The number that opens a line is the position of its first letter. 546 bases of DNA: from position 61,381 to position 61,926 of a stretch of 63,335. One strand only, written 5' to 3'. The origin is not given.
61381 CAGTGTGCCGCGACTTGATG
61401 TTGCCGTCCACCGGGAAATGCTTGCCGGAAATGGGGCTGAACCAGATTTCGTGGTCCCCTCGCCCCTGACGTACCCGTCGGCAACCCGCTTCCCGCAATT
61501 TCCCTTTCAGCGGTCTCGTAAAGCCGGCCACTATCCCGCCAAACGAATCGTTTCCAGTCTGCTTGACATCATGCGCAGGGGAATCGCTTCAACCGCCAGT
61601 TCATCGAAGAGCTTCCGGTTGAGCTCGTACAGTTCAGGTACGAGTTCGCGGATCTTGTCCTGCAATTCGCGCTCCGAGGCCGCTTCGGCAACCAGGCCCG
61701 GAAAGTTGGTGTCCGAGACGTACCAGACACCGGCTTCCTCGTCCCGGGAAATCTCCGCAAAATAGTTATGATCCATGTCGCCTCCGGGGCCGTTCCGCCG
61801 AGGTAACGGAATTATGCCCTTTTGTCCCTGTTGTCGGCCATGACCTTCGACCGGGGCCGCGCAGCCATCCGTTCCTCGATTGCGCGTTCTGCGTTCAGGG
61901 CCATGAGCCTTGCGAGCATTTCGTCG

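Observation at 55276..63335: Class-1 DISARM-like defence operon (drmMI-drmA-drmB-drmC) running off the window edge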

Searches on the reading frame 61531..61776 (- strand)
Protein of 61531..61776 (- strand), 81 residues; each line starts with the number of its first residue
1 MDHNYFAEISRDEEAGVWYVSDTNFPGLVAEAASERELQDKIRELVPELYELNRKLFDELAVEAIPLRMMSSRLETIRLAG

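Call 6: search_protein_families(library=padloc, proteins=[window:61531-61776:-], max_evalue=0.01)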
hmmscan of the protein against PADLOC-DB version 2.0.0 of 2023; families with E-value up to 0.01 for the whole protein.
window:61531-61776:- (81 aa): 0 families

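Call 7: search_protein_families(library=pfam, proteins=[window:61531-61776:-], max_evalue=0.01)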
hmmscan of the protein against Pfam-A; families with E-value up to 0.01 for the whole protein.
window:61531-61776:- (81 aa): 1 family
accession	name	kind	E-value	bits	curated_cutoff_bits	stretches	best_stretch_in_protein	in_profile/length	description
PF08972.17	DUF1902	-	1.4e-10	41.6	22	1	6-72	3-65/74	Domain of unknown function (DUF1902)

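Call 8: find_encoding_contigs(protein=window:61531-61776:-, flank=10000, max_places=6)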
Protein window:61531-61776:- (81 aa): 1 contig read that carries it; 1 place shown.
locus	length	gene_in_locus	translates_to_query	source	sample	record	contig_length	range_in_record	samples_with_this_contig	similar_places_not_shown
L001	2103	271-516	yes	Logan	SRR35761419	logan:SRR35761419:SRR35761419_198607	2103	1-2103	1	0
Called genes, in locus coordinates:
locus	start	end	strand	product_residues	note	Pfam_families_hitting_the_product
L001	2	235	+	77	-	?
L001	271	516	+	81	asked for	PF08972:DUF1902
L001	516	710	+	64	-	PF07927:HicA_toxin (faint)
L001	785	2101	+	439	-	?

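Call 43: search_solved_structures(query=window:61531-61776:-, max_evalue=1)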
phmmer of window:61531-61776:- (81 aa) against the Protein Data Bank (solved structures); distinct sequences matched with E-value up to 1: 12.
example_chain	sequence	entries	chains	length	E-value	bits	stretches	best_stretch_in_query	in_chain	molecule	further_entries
1wv8_A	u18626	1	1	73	1.1e-06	32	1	12-63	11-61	hypothetical protein TTHA1013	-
5apq_A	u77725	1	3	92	0.04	17.6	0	28-55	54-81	GENERAL CONTROL PROTEIN GCN4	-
5apt_A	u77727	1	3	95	0.063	17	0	30-55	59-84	GENERAL CONTROL PROTEIN GCN4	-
5apx_A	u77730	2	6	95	0.076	16.7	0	31-55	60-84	GENERAL CONTROL PROTEIN GCN4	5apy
5apw_A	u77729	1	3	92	0.094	16.4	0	28-55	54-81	GENERAL CONTROL PROTEIN GCN4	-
5apu_A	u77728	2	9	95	0.11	16.2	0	32-55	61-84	GENERAL CONTROL PROTEIN GCN4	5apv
5aps_A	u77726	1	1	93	0.14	15.9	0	32-55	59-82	GENERAL CONTROL PROTEIN GCN4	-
2yny_A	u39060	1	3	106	0.31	14.8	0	28-55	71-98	GENERAL CONTROL PROTEIN GCN4, PUTATIVE INNER MEMBRANE PROTEIN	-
6mn8_A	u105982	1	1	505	0.34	14.7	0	12-71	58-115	Uncharacterized protein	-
3mq9_A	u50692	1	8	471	0.37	14.5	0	28-61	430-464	Bone marrow stromal antigen 2 fused to Maltose-binding periplasmic protein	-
2wpq_A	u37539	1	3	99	0.47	14.2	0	32-55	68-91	TRIMERIC AUTOTRANSPORTER ADHESIN FRAGMENT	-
5app_A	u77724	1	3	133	0.57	13.9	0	27-55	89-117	General control protein GCN4,GENERAL CONTROL PROTEIN GCN4, OUTER MEMBRANE PROTEIN 100,Gene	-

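Call 44: search_protein_families(library=ncbifam, proteins=[window:61531-61776:-], max_evalue=0.01)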
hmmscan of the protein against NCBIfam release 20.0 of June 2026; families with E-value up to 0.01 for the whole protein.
window:61531-61776:- (81 aa): 0 families

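Call 56: find_homologous_proteins(query=window:61531-61776:-, max_evalue=0.00001)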
Query window:61531-61776:- (81 aa): 119 proteins with E <= 0.00001 among 123 candidates.
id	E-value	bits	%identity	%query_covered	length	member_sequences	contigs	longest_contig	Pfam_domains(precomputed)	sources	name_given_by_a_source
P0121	6.1e-45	168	100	100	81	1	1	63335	PF08972.18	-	-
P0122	3.3e-43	162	98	100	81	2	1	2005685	PF08972.18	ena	-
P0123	6.3e-42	158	95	100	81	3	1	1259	PF08972.18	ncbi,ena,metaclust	metaclust:\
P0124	3.3e-41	156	93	100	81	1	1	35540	PF08972.18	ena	-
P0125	6.9e-39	149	90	100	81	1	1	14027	PF08972.18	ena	-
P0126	7.2e-39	149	88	100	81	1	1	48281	PF08972.18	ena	-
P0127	1.8e-38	147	88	100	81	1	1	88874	PF08972.18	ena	-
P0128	1.8e-37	144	88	100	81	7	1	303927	PF08972.18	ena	-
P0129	4.2e-36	140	86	100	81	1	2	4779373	PF08972.18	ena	-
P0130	3.3e-35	137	83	100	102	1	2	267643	PF08972.18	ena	-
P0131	1.3e-34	135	83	100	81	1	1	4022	PF08972.18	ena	-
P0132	5.3e-34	133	80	100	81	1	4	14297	PF08972.18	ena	-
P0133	1.6e-33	132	83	100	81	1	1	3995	PF08972.18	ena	-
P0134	1.9e-33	131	83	100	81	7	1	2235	PF08972.18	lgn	-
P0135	2.0e-33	131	80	100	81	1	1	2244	PF08972.18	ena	-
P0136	2.0e-33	131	80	100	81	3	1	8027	PF08972.18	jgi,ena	jgi:predicted RNase H-like HicB family nuclease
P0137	3.7e-33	130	83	100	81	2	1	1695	PF08972.18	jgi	-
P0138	3.7e-33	130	79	100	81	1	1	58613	PF08972.18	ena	-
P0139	4.4e-33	130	81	100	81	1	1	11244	PF08972.18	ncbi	-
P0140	7.7e-33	129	80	100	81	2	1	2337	PF08972.18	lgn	-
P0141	1.2e-32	129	79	100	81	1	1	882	PF08972.18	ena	-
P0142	1.6e-32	128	79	100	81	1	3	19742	PF08972.18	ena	-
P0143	2.1e-32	128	79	100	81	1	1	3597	PF08972.18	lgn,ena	-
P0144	2.3e-32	128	79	100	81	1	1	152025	PF08972.18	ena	-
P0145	2.5e-32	128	80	100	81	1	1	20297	PF08972.18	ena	-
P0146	3.4e-32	127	80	100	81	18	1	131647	PF08972.18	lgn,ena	-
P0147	3.8e-32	127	79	100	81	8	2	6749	PF08972.18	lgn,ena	-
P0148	4.0e-32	127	81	100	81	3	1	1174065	PF08972.18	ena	-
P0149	4.0e-32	127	79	100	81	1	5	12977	PF08972.18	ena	-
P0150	5.4e-32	127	80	100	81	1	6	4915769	PF08972.18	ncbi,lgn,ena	-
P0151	6.5e-32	126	88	89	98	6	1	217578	PF08972.18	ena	-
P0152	7.3e-32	126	80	100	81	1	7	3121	PF08972.18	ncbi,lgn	-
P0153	7.4e-32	126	80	100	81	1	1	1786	PF08972.18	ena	-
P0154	1.5e-31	125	79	100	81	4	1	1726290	PF08972.18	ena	-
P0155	2.1e-31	125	79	100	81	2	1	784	PF08972.18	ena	-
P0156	2.2e-31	125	78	100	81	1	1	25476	PF08972.18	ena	-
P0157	2.8e-31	124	80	100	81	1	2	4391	PF08972.18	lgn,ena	-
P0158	2.9e-31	124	79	100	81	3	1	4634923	PF08972.18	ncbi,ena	-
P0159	3.7e-31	124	79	100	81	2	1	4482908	PF08972.18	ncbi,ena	-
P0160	5.6e-31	123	78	100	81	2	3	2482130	PF08972.18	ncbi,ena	-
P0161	5.7e-31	123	78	100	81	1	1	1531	PF08972.18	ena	-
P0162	1.1e-30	123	74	100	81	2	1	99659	PF08972.18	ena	-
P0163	1.2e-30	122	77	100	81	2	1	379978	PF08972.18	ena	-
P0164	1.7e-30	122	77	100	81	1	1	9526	PF08972.18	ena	-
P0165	2.2e-30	122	75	100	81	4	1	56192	PF08972.18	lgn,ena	-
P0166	3.0e-30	121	78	100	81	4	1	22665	PF08972.18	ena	-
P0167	4.1e-30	121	79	100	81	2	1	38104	PF08972.18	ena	-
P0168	4.5e-30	121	74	100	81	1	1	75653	PF08972.18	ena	-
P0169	5.4e-30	120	75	100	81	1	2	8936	PF08972.18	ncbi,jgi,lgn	-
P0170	5.8e-30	120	77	100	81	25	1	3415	PF08972.18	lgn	-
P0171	5.8e-30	120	77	100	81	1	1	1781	PF08972.18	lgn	-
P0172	7.9e-30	120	73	100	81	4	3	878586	PF08972.18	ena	-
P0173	8.2e-30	120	75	100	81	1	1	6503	PF08972.18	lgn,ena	-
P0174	9.1e-30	120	74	100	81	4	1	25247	PF08972.18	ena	-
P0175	2.4e-29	118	74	100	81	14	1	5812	PF08972.18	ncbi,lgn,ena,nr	ncbi:MAG: DUF1902 domain-containing protein [Gammaproteobacteria bacterium]|nr:DUF1902 domain-contai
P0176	3.4e-29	118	77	100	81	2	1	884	PF08972.18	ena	-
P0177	4.2e-29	118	75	100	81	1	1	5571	PF08972.18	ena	-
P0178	5.9e-29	117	74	100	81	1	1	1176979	PF08972.18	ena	-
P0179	1.1e-28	116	72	100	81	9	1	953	PF08972.18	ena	-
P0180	2.0e-28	115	72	100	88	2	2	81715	PF08972.18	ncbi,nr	ncbi:MAG: DUF1902 domain-containing protein [Gammaproteobacteria bacterium]|nr:DUF1902 domain-contai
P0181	4.1e-28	114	69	100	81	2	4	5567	PF08972.18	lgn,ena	-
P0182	4.5e-28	114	72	100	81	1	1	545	PF08972.18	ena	-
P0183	4.7e-28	114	75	99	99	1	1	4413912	PF08972.18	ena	-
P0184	7.3e-28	114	71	99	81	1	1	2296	PF08972.18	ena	-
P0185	8.0e-28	113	73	100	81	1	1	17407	PF08972.18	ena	-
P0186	1.1e-27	113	72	100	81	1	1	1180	PF08972.18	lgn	-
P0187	2.2e-27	112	70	100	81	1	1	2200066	PF08972.18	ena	-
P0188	4.3e-27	111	73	100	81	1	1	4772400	PF08972.18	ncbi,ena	-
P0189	5.8e-27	111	78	85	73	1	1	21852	PF08972.18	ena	-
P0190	6.0e-27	111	73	100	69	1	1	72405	PF08972.18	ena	-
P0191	8.4e-27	110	70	100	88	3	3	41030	PF08972.18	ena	-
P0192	1.4e-26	110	71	99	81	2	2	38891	PF08972.18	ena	-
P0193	2.4e-26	109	73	98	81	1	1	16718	PF08972.18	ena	-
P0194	3.8e-26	108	73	100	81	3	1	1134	PF08972.18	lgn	-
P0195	5.5e-26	108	69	99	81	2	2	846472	PF08972.18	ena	-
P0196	5.3e-25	105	69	100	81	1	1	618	PF08972.18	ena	-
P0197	7.1e-25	104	67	98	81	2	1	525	PF08972.18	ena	-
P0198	8.8e-25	104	66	99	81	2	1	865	PF08972.18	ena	-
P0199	1.5e-24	103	68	100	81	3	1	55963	PF08972.18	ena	-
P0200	5.2e-24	101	69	95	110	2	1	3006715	PF08972.18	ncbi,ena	-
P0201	8.5e-24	101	75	89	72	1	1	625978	PF08972.18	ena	-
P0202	8.9e-24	101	65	98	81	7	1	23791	PF08972.18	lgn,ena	-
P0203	1.0e-23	100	66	98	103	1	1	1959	PF08972.18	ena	-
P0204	1.3e-23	100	65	98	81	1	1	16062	PF08972.18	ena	-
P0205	1.4e-23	100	67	100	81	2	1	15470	PF08972.18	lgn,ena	-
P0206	2.2e-23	99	67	98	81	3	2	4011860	PF08972.18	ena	-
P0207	5.1e-23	98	87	67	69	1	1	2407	PF08972.18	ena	-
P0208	7.6e-23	98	89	67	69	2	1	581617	PF08972.18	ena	-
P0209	1.2e-22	97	65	99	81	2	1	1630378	PF08972.18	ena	-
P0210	9.6e-22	94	62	98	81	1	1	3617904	PF08972.18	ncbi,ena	-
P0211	1.0e-21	94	66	98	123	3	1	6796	PF08972.18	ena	-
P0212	5.0e-21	92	62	95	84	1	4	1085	PF08972.18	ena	-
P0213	7.1e-21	91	74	80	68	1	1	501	PF08972.18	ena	-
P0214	7.6e-21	91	61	95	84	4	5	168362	PF08972.18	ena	-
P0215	9.6e-21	91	62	95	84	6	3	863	PF08972.18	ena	-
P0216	1.9e-20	90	76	73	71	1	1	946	PF08972.18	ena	-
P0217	2.0e-20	90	73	79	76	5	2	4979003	PF08972.18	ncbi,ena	-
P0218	2.2e-20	90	60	99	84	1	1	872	PF08972.18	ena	-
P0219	2.6e-20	90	61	95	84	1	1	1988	PF08972.18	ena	-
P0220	7.1e-20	88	79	70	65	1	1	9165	PF08972.18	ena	-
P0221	1.2e-19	87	59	96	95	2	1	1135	PF08972.18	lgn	-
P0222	1.8e-19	87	77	70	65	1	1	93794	PF08972.18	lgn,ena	-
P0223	1.9e-19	87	60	95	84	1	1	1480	PF08972.18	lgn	-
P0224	2.6e-19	86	78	68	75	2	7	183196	PF08972.18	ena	-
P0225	4.0e-19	86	60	95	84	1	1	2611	PF08972.18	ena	-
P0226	4.1e-19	86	55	100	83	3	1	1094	PF08972.18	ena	-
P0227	1.3e-18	84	73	73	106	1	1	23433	PF08972.18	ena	-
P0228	1.5e-18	84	61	94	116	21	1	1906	PF08972.18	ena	-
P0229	3.5e-18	83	74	72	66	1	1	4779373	PF08972.18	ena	-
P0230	4.3e-18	83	55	100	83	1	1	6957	PF08972.18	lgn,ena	-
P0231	1.1e-17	81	54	100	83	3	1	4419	PF08972.18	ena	-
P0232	1.4e-17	81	57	95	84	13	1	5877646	PF08972.18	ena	-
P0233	3.8e-17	80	89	57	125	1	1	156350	PF08972.18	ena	-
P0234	3.3e-15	73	50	100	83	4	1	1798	PF08972.18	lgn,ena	-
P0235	8.3e-15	72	68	65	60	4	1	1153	PF08972.18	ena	-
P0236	3.7e-14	70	48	99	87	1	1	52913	PF08972.18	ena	-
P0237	1.2e-12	65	63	70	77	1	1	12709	PF08972.18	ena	-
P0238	1.4e-12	65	71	59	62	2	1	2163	PF08972.18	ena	-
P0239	3.1e-10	58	84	47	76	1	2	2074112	PF08972.18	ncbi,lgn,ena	-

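Call 57: find_encoding_contigs(protein=P0122, flank=10000, max_places=3)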
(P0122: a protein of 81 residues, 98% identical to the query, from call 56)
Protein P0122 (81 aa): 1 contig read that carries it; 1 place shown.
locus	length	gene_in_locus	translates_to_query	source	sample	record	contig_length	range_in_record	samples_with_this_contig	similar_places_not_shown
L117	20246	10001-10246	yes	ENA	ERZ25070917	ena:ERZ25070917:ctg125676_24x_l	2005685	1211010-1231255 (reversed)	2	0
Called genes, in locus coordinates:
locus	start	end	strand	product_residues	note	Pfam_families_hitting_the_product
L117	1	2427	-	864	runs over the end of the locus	PF02861:Clp_N, PF13191:AAA_16 (weak), PF00004:AAA, PF17871:AAA_lid_9, PF00004:AAA, PF07724:AAA_2, PF07728:AAA_5, PF10431:ClpB_D2-small, +8 more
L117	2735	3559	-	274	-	PF02578:Cu-oxidase_4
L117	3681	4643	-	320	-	PF00849:PseudoU_synth_2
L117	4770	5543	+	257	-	PF13512:TPR_18, PF13525:YfiO, PF13174:TPR_6 (faint), PF13428:TPR_14 (faint), PF13432:TPR_16 (weak)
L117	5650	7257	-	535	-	PF00795:CN_hydrolase, PF02540:NAD_synthase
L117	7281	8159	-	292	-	PF02629:CoA_binding, PF13607:Succ_CoA_lig, PF00549:Ligase_CoA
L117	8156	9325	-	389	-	PF08442:ATP-grasp_2, PF13549:ATP-grasp_5, PF24948:Citrate_synth_N, PF00549:Ligase_CoA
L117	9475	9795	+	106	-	-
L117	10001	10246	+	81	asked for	PF08972:DUF1902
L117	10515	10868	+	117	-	-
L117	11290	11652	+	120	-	-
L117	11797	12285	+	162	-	PF07963:N_methyl (weak), PF00114:Pilin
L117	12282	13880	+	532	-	PF05157:MshEN, PF00437:T2SSE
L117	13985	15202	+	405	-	PF28597:T2SSF_N, PF00482:T2SSF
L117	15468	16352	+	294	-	PF06750:A24_N_bact, PF01478:Peptidase_A24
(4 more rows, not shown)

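Call 58: find_encoding_contigs(protein=P0129, flank=8000, max_places=3)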
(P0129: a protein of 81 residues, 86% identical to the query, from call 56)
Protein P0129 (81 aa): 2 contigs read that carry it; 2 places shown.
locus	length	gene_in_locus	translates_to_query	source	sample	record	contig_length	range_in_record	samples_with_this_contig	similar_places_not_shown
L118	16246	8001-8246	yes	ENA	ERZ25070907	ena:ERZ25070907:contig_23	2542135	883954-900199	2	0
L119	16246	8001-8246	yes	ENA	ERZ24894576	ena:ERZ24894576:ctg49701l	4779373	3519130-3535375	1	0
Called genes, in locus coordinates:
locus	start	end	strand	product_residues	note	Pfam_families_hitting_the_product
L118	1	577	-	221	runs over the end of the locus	-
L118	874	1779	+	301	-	PF00106:adh_short, PF08659:KR (weak), PF13561:adh_short_C2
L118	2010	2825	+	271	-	PF00561:Abhydrolase_1, PF12697:Abhydrolase_6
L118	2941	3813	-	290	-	PF00561:Abhydrolase_1, PF12697:Abhydrolase_6, PF12146:Hydrolase_4, PF03096:Ndr (weak)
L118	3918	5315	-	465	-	PF00890:FAD_binding_2, PF01266:DAO, PF03486:HI0933_like (weak), PF07992:Pyr_redox_2 (faint), PF12831:FAD_oxidored (weak), PF13450:NAD_binding_8 (weak)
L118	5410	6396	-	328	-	PF01636:APH, PF01633:Choline_kinase (weak)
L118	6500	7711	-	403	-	PF04313:HSDR_N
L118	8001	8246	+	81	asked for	PF08972:DUF1902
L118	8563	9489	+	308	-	PF00561:Abhydrolase_1, PF12146:Hydrolase_4 (weak), PF12697:Abhydrolase_6, PF03096:Ndr (weak)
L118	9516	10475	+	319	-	PF12146:Hydrolase_4, PF00561:Abhydrolase_1, PF12697:Abhydrolase_6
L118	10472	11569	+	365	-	PF04909:Amidohydro_2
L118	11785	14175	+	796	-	PF07715:Plug, PF00593:TonB_dep_Rec_b-barrel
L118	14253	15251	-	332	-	PF01408:GFO_IDH_MocA, PF03447:NAD_binding_3, PF22725:GFO_IDH_MocA_C3, PF02894:GFO_IDH_MocA_C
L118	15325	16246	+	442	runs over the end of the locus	PF00557:Peptidase_M24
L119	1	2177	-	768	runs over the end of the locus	-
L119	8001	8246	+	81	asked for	PF08972:DUF1902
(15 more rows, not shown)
